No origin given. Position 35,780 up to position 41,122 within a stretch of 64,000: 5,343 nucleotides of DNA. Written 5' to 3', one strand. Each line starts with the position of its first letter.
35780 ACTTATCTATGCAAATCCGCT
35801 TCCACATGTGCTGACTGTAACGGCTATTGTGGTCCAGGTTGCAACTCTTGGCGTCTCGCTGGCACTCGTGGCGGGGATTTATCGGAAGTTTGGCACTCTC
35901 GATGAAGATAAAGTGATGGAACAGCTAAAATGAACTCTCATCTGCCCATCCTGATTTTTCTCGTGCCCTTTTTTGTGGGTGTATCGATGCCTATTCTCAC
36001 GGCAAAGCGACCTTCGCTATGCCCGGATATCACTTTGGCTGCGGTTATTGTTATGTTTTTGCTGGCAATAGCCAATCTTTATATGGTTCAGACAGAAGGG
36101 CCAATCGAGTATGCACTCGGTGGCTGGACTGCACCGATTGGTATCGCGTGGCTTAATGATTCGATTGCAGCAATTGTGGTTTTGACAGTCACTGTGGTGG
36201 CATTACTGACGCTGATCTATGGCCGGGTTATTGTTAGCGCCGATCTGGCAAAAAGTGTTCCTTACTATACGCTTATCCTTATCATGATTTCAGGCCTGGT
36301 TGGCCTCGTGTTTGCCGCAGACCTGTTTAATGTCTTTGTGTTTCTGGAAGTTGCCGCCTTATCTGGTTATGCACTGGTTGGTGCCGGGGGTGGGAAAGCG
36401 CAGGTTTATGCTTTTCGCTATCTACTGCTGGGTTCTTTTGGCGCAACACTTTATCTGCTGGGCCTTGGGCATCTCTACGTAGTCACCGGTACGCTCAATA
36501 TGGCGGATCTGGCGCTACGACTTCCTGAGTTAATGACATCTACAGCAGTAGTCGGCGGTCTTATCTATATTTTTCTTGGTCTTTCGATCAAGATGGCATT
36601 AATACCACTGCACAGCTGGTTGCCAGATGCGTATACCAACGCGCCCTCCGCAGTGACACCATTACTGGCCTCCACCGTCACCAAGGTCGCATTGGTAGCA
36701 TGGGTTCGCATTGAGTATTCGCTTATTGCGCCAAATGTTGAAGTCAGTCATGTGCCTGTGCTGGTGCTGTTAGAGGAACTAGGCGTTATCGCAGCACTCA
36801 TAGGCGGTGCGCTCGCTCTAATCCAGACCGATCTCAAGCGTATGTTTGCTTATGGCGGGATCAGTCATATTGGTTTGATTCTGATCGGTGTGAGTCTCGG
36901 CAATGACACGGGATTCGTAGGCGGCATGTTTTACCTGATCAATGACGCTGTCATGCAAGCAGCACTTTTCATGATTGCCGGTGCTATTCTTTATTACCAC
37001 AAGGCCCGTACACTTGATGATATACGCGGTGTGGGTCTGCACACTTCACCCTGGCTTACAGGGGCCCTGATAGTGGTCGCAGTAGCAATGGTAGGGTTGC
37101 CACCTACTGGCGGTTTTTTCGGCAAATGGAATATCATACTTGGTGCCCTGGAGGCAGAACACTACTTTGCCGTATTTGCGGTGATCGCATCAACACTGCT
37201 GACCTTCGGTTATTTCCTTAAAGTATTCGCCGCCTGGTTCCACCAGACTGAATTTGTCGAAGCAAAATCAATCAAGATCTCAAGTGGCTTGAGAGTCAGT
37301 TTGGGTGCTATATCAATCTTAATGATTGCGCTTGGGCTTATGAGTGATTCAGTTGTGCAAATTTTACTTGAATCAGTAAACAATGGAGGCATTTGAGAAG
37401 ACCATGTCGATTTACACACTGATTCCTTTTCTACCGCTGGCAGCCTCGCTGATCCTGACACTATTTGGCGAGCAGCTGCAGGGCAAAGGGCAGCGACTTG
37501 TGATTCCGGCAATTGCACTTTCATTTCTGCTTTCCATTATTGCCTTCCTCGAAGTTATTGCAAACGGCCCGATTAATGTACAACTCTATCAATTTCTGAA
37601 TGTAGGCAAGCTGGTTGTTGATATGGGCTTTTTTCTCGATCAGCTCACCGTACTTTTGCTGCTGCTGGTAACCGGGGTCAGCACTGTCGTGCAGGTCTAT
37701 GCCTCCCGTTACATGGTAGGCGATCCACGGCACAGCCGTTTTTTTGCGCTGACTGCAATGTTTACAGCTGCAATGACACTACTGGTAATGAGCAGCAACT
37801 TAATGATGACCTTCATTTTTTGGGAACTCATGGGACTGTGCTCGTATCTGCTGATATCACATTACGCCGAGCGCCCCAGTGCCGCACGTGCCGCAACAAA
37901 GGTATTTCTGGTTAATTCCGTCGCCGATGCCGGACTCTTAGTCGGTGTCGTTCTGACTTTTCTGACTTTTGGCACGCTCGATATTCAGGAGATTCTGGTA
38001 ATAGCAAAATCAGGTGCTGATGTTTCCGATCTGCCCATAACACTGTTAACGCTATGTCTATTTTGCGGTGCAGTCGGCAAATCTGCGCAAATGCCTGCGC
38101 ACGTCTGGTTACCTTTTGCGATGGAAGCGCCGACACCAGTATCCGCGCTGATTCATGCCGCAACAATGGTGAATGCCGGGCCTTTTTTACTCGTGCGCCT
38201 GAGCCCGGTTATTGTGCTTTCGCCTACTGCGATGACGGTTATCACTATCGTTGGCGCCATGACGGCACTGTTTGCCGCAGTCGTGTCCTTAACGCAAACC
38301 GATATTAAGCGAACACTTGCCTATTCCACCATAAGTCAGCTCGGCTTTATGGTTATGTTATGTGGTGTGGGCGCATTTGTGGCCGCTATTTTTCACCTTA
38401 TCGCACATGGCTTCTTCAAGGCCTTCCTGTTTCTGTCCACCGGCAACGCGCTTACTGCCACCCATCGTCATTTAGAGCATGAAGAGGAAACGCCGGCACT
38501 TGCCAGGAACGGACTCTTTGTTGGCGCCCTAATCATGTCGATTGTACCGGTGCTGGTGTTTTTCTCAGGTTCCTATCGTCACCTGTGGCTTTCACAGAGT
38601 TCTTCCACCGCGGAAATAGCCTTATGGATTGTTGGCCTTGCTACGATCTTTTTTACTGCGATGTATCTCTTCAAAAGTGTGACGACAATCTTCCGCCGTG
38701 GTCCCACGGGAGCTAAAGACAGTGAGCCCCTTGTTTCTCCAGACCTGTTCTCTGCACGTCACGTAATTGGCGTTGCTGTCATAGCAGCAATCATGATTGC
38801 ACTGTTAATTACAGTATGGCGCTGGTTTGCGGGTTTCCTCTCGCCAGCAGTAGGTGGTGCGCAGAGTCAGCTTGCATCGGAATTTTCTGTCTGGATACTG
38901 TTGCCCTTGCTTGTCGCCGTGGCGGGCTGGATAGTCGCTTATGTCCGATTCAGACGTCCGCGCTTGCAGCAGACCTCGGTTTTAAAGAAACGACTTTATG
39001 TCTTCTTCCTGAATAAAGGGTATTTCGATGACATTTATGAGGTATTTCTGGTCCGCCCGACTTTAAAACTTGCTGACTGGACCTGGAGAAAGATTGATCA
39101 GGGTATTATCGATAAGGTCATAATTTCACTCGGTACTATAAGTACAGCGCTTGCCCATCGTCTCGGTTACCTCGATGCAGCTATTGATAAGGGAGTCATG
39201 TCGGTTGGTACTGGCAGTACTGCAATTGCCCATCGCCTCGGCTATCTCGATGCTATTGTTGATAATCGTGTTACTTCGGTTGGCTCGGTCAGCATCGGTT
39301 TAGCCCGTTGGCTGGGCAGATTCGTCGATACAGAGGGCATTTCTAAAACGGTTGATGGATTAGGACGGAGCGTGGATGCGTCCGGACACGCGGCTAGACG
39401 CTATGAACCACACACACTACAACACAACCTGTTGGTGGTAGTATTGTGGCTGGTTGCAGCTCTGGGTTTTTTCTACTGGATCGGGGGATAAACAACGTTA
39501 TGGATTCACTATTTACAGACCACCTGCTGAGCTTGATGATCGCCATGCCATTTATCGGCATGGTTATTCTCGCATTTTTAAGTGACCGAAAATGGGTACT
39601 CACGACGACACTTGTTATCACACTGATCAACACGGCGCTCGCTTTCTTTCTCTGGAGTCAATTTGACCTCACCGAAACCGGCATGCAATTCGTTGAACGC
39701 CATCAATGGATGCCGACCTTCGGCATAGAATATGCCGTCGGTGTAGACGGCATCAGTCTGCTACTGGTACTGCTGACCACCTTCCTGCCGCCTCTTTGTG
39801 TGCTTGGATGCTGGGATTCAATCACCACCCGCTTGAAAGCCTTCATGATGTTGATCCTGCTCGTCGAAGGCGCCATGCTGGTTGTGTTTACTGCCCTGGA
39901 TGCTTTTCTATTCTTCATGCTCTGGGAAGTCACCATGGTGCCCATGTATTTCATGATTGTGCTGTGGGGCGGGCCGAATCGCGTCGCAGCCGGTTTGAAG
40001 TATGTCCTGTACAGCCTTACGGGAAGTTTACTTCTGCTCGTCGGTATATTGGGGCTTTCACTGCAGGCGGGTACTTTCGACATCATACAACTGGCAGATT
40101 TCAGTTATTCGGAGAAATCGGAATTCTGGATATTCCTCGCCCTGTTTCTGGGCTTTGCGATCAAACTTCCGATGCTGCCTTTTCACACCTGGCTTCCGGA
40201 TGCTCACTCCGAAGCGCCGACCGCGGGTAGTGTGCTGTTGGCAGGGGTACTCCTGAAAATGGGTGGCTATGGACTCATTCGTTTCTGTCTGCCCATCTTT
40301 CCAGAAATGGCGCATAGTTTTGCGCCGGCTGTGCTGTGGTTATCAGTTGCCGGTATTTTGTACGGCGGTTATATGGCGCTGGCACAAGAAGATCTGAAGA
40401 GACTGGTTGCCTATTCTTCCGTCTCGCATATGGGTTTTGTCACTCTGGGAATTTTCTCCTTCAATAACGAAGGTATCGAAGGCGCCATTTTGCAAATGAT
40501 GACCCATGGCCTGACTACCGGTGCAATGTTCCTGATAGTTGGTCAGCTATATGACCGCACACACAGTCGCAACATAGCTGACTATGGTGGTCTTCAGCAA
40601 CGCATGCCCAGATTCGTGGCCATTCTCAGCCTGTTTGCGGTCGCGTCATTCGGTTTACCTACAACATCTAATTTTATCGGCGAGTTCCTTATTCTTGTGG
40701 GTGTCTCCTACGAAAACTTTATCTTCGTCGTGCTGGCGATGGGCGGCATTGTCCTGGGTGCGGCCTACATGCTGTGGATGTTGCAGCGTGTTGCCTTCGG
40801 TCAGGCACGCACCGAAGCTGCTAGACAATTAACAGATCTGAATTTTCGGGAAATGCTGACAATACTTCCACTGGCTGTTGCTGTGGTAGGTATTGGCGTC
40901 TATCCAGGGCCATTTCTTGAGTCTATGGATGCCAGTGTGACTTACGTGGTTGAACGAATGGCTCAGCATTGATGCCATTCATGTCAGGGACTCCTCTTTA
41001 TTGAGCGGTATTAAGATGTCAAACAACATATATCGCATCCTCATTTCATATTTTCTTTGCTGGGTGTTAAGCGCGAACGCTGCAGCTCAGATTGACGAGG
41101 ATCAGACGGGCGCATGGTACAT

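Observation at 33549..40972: Mbh/Mbx-style membrane-module gene order with three antiporter-like subunits but no redox module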

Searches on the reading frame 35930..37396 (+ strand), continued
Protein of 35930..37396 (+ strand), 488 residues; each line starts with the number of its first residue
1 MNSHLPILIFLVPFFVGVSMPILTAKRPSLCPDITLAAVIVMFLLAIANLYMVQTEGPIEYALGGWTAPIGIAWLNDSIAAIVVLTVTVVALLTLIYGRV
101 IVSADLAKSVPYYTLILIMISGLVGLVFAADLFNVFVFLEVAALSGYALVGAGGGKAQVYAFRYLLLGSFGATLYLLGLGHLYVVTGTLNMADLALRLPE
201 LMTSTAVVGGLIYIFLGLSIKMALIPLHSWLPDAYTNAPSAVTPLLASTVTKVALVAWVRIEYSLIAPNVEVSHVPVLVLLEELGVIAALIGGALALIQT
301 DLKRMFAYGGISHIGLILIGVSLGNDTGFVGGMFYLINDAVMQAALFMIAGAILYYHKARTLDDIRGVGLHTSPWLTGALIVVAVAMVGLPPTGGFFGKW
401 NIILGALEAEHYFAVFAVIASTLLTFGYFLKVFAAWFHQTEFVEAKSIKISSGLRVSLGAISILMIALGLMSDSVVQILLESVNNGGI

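Call 33: get_annotated_region(hit=H18, flank=5000)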
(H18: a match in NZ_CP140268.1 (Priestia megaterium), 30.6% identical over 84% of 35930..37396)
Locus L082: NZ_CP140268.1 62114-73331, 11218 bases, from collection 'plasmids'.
description: Priestia megaterium strain CACC119 plasmid p2_CACC119, complete sequence
organism: Priestia megaterium (NCBI taxid 1404)
taxonomy: Bacteria; Bacillota; Bacilli; Bacillales; Bacillaceae; Priestia; Priestia megaterium
host: -; source: Single cell,ginseng rhizosphere; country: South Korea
typing (MOB-suite, as given by PLSDB): non-mobilizable
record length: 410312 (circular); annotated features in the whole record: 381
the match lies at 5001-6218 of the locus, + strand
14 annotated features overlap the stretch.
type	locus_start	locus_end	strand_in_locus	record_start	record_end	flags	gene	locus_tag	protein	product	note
CDS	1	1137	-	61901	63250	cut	-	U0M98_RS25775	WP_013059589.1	glucose-6-phosphate isomerase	GO:0006096 - glycolytic process [Evidence IEA]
CDS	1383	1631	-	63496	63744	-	-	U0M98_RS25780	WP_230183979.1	hypothetical protein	-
CDS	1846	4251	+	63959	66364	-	-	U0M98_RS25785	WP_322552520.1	Na+/H+ antiporter subunit A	GO:0098662 - inorganic cation transmembrane transport [Evidence IEA]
CDS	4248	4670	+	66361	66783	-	-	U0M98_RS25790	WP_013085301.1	Na(+)/H(+) antiporter subunit B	-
CDS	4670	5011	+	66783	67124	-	-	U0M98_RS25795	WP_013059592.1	Na(+)/H(+) antiporter subunit C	GO:0006812 - monoatomic cation transport [Evidence IEA]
CDS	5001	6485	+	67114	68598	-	-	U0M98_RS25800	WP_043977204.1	Na+/H+ antiporter subunit D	GO:0042773 - ATP synthesis coupled electron transport [Evidence IEA]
CDS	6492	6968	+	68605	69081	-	-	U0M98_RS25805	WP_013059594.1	Na+/H+ antiporter subunit E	-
CDS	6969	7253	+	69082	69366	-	-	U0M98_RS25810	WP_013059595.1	Na(+)/H(+) antiporter subunit F1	-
CDS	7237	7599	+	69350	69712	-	mnhG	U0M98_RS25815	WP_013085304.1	monovalent cation/H(+) antiporter subunit G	GO:0098662 - inorganic cation transmembrane transport [Evidence IEA]; GO:1902600 - proton transmembrane transport ...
CDS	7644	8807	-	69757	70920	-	-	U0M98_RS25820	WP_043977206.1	iron-containing alcohol dehydrogenase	-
CDS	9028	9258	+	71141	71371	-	-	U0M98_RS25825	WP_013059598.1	DUF378 domain-containing protein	-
CDS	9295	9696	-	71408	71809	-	yugI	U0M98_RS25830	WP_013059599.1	S1 domain-containing post-transcriptional regulator GSP13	-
CDS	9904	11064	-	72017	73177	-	-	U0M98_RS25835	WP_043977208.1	aminotransferase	-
CDS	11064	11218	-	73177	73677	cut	-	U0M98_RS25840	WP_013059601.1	Lrp/AsnC family transcriptional regulator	-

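Call 82: find_related_loci(query=A2, collection=metagenome_contigs, flank=10000)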
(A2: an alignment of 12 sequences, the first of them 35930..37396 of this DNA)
Query A2 (488 aa) in metagenome_contigs; peptide patterns used: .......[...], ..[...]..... (x = any residue, [..] = any of these).
600 stretches matched a pattern (row limit reached: there are more); 572 encode a relative of the query (tblastn E <= 1e-3); the best 80 are kept; 80 distinct loci.
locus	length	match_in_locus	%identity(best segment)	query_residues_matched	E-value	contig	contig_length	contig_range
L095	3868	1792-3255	61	1-488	0e+0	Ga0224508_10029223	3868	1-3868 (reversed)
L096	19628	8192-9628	58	1-481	3e-163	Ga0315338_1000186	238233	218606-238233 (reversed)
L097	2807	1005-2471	57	1-488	2e-168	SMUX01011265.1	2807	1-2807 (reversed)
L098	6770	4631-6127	52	1-488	3e-158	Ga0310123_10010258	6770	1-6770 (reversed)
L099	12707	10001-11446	53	1-481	1e-153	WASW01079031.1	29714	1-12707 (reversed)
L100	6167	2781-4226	53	1-481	1e-151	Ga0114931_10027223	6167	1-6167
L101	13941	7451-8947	51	1-488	1e-149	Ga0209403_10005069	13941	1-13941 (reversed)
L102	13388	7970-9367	51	18-482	3e-145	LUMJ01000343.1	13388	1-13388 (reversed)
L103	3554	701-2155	49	1-482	4e-148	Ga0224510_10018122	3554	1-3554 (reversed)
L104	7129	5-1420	54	18-488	2e-143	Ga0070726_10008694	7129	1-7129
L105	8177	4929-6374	51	1-481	3e-143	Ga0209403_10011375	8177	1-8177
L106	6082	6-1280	55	59-482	1e-142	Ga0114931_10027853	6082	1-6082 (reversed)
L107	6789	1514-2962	46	1-482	3e-141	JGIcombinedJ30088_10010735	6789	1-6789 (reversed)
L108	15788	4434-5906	49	1-488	6e-138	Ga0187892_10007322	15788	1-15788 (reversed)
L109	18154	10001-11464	46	1-486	1e-131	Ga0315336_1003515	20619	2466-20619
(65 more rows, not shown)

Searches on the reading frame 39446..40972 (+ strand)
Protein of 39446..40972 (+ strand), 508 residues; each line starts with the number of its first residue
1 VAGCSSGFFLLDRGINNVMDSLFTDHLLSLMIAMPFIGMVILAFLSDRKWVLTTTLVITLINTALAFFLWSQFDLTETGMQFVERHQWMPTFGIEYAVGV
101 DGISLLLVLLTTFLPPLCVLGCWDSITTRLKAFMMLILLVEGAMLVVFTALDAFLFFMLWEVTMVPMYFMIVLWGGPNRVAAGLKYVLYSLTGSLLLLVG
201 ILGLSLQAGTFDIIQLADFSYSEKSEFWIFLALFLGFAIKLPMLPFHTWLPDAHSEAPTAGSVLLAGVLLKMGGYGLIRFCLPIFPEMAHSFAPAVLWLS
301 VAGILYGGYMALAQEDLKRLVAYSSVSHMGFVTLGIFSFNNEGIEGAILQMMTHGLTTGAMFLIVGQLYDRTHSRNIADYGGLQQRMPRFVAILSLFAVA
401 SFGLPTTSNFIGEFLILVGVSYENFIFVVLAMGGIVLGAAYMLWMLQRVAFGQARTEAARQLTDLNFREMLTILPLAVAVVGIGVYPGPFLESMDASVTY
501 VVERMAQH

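Call 4: search_protein_families(library=pfam, proteins=[window:39446-40972:+], max_evalue=0.01)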
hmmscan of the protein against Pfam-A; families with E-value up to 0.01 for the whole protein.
window:39446-40972:+ (508 aa): 2 families
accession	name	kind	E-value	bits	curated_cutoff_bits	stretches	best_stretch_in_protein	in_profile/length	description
PF00361.26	Proton_antipo_M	-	5.7e-80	269.1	21.5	1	151-437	2-293/294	NADH:quinone oxidoreductase/Mrp antiporter, TM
PF01059.23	Oxidored_q5_N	-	0.00057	20.4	22.7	1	30-143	2-106/110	NADH-ubiquinone oxidoreductase chain 4, amino terminus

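Call 10: search_protein_families(library=ncbifam, proteins=[window:39446-40972:+], max_evalue=0.001)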
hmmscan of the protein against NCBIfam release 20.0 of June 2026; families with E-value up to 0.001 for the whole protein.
window:39446-40972:+ (508 aa): 73 families (the best 25 are shown)
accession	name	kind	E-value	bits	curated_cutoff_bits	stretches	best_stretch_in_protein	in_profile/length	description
TIGR01972.1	NDH_I_M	subfamily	1.2e-179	598.1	263.8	1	28-503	1-484/486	NADH-quinone oxidoreductase subunit M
NF004499.0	PRK05846.1-3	equivalog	3.9e-168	560.3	585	1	25-505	4-488/502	NADH-quinone oxidoreductase subunit M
NF004501.0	PRK05846.1-5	subfamily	8e-163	542.7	598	1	26-507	5-489/492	NADH-quinone oxidoreductase subunit M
NF004500.0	PRK05846.1-4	equivalog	5.6e-149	497.2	550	1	26-507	5-508/525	NADH-quinone oxidoreductase subunit M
NF004505.0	PRK05846.2-5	equivalog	2.9e-144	481.6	700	1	25-507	2-487/508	NADH-quinone oxidoreductase subunit M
NF009212.0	PRK12561.1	subfamily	4e-128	428.4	645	1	27-506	8-500/531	NAD(P)H-quinone oxidoreductase subunit 4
NF004498.0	PRK05846.1-1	equivalog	8.5e-127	424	614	1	27-503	2-498/509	NADH-quinone oxidoreductase subunit M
NF004506.0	PRK05846.2-6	equivalog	2e-120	403.4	789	1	28-500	7-488/493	NADH-quinone oxidoreductase subunit M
NF002713.0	PRK02546.1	subfamily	1.1e-114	383.9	827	1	27-506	10-503/533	NAD(P)H-quinone oxidoreductase subunit 4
NF004504.0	PRK05846.2-3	equivalog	3.2e-113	379.5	785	1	27-489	11-481/499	NADH-quinone oxidoreductase subunit M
NF005060.0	PRK06473.1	equivalog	1.5e-98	330.7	747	1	27-503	1-483/500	NADH-quinone oxidoreductase subunit M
NF005611.0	PRK07363.1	equivalog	6.2e-89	298.8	764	1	27-505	1-485/501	NADH-quinone oxidoreductase subunit M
NF004502.0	PRK05846.2-1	equivalog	1.4e-76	258.3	791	1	25-488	3-484/500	NADH-quinone oxidoreductase subunit M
NF004503.0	PRK05846.2-2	subfamily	8.4e-61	206.7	720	1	30-495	4-483/490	NADH-quinone oxidoreductase subunit M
NF006419.0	PRK08668.1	equivalog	1.3e-58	199.2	617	1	28-495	4-475/613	NADH dehydrogenase subunit M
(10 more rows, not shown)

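Call 20: search_solved_structures(query=window:39446-40972:+, max_evalue=1e-10)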
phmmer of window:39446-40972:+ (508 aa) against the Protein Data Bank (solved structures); distinct sequences matched with E-value up to 1e-10: 86 (the best 60 are shown).
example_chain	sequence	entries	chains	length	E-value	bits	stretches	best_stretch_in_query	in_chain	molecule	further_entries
8qby_M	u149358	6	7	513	1.1e-123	417.1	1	26-494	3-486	NADH dehydrogenase subunit M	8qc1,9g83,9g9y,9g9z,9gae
7aqq_M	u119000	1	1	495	3.4e-122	412.2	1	28-504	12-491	NADH-ubiquinone oxidoreductase chain 4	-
7aqw_M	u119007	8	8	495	3.5e-122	412.2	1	28-504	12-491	NADH-ubiquinone oxidoreductase chain 4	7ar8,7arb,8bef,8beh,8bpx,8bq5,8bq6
7ar7_M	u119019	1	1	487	7.1e-122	411.2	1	28-504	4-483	NADH-ubiquinone oxidoreductase chain 4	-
7a23_M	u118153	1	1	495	3.8e-121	408.8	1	28-504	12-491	Nad4m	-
8e73_4M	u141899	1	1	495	1.2e-117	397.3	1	28-503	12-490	Nad4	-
7p61_M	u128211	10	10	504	3.8e-105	356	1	27-498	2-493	NADH dehydrogenase I subunit M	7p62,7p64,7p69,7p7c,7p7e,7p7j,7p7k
3rko_M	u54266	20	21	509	3.9e-105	355.9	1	27-498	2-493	NADH-QUINONE OXIDOREDUCTASE SUBUNIT M | NADH dehydrogenase I subunit M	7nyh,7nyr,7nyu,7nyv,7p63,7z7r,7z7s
6hum_D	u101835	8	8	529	2.5e-96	326.9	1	28-504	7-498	NAD(P)H-quinone oxidoreductase chain 4 1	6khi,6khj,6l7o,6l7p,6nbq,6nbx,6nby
8e9g_M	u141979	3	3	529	1.1e-94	321.5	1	28-504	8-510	NADH-quinone oxidoreductase, M subunit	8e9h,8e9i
9grx_D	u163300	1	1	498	4.3e-82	280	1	31-492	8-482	NAD(P)H-quinone oxidoreductase chain 4, chloroplastic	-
7eu3_D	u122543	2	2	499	3.6e-81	276.9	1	28-491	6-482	NAD(P)H-quinone oxidoreductase chain 4, chloroplastic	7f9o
7wff_D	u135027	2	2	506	1.4e-80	274.9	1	29-492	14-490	NAD(P)H-quinone oxidoreductase chain 4, chloroplastic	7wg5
7zm7_4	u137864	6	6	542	6.1e-78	266.3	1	55-502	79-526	NADH-ubiquinone oxidoreductase chain 4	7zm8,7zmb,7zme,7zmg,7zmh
6tjv_D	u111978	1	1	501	9.9e-75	255.7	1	26-491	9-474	NADH dehydrogenase subunit 4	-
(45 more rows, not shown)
